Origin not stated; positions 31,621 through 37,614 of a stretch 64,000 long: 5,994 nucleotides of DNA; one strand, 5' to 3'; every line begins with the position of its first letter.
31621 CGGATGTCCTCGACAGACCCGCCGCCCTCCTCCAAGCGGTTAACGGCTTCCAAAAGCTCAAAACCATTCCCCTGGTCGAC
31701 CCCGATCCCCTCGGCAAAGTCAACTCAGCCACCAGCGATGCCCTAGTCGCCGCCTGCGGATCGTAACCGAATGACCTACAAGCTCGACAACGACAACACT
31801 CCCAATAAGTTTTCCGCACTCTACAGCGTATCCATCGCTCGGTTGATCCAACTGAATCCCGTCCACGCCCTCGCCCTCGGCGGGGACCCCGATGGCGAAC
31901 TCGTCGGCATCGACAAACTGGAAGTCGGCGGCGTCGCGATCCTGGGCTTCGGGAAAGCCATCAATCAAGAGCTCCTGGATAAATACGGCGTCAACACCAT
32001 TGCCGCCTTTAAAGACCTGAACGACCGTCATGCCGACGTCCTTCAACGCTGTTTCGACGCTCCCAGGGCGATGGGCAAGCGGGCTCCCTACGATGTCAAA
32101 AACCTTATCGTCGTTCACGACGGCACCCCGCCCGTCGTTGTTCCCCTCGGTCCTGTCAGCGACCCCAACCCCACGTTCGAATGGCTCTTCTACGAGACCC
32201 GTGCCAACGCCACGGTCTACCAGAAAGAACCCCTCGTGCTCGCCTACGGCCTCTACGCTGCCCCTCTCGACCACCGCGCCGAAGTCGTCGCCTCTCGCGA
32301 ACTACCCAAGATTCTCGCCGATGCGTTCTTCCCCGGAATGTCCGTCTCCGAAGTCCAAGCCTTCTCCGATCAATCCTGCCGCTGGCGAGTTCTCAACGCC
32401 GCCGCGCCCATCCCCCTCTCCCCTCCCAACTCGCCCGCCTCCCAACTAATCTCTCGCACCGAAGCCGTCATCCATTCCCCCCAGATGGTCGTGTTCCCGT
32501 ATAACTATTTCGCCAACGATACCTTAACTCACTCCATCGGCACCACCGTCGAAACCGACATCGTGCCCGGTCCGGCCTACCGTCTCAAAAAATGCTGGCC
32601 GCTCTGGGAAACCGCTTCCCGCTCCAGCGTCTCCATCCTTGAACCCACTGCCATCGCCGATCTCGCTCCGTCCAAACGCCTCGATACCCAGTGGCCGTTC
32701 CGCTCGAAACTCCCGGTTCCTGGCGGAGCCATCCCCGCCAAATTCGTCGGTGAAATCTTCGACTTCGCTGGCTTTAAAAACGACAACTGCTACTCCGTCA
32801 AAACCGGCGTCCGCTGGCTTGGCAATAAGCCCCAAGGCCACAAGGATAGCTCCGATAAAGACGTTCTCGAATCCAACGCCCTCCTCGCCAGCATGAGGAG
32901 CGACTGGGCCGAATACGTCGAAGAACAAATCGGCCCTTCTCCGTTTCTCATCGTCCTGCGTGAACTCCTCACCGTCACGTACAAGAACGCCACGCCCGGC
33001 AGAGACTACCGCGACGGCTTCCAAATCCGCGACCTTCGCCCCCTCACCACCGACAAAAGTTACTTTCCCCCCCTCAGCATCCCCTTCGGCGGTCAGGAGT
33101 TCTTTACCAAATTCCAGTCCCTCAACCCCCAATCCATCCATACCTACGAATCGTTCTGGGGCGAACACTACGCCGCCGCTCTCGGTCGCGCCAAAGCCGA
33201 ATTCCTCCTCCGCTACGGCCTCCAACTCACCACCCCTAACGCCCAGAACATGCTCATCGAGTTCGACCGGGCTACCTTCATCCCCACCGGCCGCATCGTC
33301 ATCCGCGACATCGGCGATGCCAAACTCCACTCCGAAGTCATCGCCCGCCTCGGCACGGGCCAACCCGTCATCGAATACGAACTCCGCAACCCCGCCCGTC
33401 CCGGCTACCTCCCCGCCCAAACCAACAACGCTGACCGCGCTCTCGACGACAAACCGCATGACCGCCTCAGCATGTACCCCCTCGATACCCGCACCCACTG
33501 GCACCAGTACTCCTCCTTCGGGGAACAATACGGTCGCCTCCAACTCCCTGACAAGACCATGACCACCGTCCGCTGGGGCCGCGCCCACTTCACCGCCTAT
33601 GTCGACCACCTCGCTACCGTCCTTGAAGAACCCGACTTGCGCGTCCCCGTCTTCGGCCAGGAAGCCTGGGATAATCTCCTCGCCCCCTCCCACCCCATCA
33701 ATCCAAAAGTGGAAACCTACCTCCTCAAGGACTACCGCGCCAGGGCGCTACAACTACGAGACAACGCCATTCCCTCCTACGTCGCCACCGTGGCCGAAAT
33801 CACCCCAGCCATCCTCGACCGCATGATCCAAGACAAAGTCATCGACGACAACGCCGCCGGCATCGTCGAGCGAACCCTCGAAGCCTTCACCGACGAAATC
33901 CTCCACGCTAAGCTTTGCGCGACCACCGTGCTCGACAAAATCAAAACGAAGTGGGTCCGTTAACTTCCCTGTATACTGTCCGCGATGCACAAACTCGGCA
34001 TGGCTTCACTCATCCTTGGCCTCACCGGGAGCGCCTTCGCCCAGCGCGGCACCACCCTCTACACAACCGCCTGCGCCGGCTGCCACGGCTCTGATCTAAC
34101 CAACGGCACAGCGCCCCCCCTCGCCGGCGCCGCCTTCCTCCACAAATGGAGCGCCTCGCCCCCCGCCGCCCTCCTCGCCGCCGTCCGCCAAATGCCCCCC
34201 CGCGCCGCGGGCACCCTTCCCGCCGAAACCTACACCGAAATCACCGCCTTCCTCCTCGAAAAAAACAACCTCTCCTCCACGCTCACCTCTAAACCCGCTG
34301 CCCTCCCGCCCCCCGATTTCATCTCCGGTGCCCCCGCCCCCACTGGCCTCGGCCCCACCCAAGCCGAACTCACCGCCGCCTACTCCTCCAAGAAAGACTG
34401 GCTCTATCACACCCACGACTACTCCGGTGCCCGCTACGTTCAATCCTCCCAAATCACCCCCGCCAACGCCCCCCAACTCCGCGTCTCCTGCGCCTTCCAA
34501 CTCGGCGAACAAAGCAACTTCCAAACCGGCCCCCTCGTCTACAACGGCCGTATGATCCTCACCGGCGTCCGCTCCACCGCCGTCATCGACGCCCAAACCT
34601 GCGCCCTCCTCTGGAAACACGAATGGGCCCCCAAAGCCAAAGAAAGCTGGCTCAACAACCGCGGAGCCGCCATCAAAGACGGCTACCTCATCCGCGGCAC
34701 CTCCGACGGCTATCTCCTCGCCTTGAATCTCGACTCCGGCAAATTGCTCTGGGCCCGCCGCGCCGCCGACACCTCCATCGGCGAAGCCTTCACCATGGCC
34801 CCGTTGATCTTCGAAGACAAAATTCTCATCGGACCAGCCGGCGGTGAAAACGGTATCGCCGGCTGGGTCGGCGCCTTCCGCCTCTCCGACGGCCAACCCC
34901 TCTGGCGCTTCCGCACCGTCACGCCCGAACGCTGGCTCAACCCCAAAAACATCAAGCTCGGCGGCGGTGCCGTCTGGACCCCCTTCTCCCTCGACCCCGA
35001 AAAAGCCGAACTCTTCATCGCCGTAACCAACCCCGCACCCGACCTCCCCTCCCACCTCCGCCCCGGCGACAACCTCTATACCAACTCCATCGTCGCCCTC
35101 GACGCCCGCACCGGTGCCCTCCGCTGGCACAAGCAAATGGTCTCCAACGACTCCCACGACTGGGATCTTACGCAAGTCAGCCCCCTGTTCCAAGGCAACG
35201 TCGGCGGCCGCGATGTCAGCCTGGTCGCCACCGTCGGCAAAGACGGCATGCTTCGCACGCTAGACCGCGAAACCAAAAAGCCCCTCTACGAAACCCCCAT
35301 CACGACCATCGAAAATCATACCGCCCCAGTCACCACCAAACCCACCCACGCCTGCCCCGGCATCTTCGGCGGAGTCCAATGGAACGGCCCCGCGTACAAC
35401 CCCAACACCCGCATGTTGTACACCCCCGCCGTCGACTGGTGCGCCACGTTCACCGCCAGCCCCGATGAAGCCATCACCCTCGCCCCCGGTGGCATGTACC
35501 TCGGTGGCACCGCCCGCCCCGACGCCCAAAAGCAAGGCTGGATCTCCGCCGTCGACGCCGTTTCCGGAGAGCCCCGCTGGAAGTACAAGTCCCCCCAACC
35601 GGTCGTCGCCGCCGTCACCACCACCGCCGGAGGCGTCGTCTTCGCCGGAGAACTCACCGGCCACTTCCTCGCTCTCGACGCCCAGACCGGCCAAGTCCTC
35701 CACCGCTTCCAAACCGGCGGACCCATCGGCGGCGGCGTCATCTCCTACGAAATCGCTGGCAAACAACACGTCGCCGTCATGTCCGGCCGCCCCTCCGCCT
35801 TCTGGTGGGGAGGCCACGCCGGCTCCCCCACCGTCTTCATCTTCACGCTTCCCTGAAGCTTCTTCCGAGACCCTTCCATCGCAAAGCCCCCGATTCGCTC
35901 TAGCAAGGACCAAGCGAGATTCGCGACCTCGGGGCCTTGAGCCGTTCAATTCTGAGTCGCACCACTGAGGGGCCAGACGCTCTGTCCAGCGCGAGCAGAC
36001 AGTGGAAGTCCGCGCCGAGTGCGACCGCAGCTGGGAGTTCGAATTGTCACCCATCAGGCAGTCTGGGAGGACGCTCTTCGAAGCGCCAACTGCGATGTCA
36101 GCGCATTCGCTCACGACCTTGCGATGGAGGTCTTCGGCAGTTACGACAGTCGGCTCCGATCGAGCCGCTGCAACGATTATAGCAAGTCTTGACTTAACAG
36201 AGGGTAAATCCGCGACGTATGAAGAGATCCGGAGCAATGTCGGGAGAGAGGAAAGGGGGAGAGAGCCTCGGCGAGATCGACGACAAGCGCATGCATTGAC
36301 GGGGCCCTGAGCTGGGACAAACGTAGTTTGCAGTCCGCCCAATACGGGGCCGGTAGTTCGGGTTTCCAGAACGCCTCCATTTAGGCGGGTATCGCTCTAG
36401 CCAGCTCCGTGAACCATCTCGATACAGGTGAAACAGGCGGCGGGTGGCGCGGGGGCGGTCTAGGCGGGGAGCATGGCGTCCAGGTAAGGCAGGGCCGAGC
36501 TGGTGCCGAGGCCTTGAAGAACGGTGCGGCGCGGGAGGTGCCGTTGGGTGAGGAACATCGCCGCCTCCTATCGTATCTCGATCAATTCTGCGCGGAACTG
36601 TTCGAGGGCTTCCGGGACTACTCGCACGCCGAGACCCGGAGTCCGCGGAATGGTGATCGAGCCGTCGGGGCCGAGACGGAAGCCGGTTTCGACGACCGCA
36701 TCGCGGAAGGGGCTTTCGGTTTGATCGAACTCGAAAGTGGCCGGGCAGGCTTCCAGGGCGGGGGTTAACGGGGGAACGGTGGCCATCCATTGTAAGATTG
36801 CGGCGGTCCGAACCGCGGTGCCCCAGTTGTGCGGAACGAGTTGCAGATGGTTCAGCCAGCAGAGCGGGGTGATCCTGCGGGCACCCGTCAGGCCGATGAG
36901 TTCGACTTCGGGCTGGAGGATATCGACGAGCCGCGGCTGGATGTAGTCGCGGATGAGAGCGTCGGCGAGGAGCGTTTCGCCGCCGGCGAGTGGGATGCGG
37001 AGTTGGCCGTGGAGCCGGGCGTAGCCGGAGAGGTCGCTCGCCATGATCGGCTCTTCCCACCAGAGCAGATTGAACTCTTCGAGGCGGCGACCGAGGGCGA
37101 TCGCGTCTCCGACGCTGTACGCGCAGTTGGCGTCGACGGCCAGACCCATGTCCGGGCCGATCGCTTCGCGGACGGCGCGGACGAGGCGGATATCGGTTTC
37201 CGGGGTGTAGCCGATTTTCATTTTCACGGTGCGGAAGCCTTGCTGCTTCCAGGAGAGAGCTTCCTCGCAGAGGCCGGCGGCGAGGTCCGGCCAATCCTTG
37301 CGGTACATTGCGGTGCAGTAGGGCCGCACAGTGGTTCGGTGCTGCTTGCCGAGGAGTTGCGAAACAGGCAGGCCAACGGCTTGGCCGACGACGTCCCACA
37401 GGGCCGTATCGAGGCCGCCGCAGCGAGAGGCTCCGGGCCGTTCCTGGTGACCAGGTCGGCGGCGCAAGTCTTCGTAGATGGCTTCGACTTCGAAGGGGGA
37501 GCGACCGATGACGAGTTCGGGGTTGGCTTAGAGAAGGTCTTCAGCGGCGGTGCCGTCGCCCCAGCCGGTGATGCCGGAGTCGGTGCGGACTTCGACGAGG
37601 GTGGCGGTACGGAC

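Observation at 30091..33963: Orphan three-gene operon: small helical protein + LysM/PG-binding protein + 730-aa LysM-led protein with a kinase/NIS-synthetase-like loop pair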

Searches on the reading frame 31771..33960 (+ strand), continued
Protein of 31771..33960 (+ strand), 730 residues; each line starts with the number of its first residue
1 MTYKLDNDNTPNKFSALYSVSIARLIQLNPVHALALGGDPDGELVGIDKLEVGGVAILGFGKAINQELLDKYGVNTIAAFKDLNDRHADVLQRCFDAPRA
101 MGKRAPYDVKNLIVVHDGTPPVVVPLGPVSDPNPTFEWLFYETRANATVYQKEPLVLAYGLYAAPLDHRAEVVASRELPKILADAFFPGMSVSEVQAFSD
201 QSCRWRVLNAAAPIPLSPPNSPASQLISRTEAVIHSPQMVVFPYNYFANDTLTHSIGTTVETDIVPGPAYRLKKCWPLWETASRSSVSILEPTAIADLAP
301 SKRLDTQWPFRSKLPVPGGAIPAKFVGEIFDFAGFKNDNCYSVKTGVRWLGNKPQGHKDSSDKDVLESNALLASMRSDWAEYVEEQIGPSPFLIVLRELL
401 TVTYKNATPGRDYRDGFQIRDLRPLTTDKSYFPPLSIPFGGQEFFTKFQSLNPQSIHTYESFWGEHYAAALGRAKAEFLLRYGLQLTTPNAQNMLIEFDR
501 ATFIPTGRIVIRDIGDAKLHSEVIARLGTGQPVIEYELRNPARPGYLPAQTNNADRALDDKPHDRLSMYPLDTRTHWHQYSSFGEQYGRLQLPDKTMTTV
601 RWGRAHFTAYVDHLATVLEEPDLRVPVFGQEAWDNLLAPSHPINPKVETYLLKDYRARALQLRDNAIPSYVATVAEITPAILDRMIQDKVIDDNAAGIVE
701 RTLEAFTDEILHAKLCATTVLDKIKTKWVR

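Call 81: find_encoding_contigs(protein=P0001, flank=1000, max_places=5)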
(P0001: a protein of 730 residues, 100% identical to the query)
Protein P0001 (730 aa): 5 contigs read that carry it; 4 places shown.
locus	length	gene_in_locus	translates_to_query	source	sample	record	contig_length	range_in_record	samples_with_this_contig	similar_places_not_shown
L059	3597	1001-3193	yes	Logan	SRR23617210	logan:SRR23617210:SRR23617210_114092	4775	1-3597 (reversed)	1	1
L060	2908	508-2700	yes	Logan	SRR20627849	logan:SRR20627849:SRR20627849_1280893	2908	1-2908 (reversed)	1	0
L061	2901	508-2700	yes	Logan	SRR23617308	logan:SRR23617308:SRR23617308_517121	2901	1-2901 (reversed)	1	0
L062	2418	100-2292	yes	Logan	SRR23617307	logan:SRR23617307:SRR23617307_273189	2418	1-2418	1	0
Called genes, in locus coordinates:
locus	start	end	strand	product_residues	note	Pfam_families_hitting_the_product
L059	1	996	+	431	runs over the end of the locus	PF17210:SdrD_B (faint), PF13620:CarboxypepD_reg (faint)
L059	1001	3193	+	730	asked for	-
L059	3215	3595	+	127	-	?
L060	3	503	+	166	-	?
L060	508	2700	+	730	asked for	-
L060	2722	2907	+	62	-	?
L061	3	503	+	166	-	?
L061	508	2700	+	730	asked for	-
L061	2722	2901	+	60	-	?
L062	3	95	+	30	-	?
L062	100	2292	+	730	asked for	-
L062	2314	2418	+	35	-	?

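Call 82: find_encoding_contigs(protein=P0057, flank=10000, max_places=1)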
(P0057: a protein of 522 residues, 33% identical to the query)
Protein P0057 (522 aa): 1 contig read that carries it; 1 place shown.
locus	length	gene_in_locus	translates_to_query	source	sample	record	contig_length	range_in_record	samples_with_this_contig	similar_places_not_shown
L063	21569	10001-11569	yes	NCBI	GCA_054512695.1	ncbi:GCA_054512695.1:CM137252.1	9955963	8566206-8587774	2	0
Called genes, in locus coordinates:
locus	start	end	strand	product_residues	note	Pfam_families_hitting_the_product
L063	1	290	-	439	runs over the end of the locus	-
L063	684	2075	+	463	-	PF01979:Amidohydro_1, PF07969:Amidohydro_3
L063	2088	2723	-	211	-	PF00440:TetR_N (weak), PF02909:TetR_C_1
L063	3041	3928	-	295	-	PF00126:HTH_1, PF03466:LysR_substrate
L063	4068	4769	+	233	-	PF10067:DUF2306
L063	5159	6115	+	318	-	-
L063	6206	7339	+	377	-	PF07719:TPR_2 (faint), PF12895:ANAPC3 (faint), PF13174:TPR_6 (faint), PF13432:TPR_16, PF14559:TPR_19, PF13428:TPR_14 (weak), PF13432:TPR_16 (weak), PF14559:TPR_19 (weak), +4 more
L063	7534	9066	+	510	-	PF00561:Abhydrolase_1, PF08386:Abhydrolase_4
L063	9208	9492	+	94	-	-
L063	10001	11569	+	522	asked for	-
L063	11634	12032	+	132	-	-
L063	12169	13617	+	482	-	PF00890:FAD_binding_2 (faint), PF01266:DAO (faint), PF01494:FAD_binding_3 (faint), PF04820:Trp_halogenase (faint), PF07992:Pyr_redox_2 (faint), PF12831:FAD_oxidored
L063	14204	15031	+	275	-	-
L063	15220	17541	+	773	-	-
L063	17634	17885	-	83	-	-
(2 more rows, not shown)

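Call 107: find_encoding_contigs(protein=P0041, flank=10000, max_places=1)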
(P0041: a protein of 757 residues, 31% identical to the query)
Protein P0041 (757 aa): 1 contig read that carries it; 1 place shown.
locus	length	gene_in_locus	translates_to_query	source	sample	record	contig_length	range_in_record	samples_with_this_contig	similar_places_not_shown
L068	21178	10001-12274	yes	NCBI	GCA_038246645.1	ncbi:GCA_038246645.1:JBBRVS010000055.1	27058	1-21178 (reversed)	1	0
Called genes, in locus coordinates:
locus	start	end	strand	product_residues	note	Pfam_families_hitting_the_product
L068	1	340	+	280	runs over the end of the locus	PF03807:F420_oxidored, PF14748:P5CR_dimer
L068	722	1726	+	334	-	PF06996:T6SS_TssG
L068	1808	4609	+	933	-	PF02861:Clp_N, PF13191:AAA_16 (weak), PF23569:NBD_SMAX1 (weak), PF00004:AAA, PF17871:AAA_lid_9, PF00004:AAA (weak), PF07724:AAA_2, PF10431:ClpB_D2-small, +3 more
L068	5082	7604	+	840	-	PF05954:Phage_GPD, PF04717:Phage_base_V, PF22178:Gp5_trimer_C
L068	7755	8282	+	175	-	PF13503:DUF4123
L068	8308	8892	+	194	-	-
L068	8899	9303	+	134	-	-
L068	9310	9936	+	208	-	PF01471:PG_binding_1, PF08823:PG_binding_2 (faint)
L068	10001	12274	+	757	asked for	-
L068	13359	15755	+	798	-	PF05954:Phage_GPD, PF04717:Phage_base_V, PF22178:Gp5_trimer_C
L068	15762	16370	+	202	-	PF01476:LysM (faint)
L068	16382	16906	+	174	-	PF01471:PG_binding_1 (faint)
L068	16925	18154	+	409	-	-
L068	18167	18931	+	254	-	PF13646:HEAT_2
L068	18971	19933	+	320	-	PF13646:HEAT_2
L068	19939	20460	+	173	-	PF05488:PAAR_motif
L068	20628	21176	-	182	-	?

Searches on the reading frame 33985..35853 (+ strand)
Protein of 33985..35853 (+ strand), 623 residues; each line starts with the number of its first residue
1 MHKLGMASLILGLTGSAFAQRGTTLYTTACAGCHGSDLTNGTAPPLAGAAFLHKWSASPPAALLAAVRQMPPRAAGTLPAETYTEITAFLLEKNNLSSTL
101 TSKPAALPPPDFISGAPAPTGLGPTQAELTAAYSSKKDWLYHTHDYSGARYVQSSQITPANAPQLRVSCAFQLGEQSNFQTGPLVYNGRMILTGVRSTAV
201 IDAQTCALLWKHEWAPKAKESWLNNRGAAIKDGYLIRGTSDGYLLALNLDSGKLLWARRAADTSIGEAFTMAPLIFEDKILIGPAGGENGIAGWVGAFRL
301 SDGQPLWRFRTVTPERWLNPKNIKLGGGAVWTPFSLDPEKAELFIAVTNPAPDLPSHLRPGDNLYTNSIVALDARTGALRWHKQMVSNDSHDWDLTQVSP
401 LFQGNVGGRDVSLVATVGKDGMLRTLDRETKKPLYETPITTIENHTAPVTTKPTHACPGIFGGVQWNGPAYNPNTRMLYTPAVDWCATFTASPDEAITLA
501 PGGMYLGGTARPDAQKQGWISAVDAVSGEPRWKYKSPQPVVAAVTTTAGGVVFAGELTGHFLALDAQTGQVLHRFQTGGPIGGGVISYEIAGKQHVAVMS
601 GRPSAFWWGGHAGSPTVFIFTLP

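Call 42: search_protein_families(library=pfam, proteins=[window:33985-35853:+], max_evalue=0.001)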
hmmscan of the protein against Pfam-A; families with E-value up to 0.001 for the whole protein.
window:33985-35853:+ (623 aa): 5 families
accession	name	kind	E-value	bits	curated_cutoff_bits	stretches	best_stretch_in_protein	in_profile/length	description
PF01011.28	PQQ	-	1.1e-59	203.1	26.7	3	139-439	1-340/595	Glucose/ethanol/alcohol dehydrogenase, beta-propeller domain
PF13360.13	PQQ_2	-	6.2e-24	85.4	27.6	2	177-307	63-193/233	Outer membrane protein assembly factor BamB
PF13570.13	Beta-prop_ACSF4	-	2.4e-11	44.1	133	1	517-588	154-223/329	Beta-alanine-activating enzyme, beta-propeller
PF13442.11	Cytochrome_CBB3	-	1.5e-08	35.3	27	1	19-90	3-68/68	Cytochrome C oxidase, cbb3-type, subunit III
PF00034.26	Cytochrom_C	-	8.1e-05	24.3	21.3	1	19-54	1-38/90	Cytochrome c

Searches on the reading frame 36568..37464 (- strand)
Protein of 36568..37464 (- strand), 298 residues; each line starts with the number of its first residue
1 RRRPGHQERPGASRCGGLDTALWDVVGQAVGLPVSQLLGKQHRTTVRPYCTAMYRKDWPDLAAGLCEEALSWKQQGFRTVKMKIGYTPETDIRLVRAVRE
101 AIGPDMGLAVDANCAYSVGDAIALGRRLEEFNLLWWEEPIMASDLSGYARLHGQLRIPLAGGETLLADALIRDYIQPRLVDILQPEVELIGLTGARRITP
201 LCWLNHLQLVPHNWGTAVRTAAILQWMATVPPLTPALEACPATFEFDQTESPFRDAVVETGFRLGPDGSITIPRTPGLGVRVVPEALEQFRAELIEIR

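Call 42: search_protein_families(library=pfam, proteins=[window:36568-37464:-], max_evalue=0.001)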
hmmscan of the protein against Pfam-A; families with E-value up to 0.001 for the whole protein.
window:36568-37464:- (298 aa): 2 families
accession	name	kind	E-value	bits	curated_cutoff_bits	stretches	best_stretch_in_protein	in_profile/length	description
PF13378.12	MR_MLE_C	-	2.2e-49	168.6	29.4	1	67-285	4-218/219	Enolase C-terminal domain-like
PF02746.21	MR_MLE_N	-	0.00049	20.7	22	1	17-39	95-117/117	Mandelate racemase / muconate lactonizing enzyme, N-terminal domain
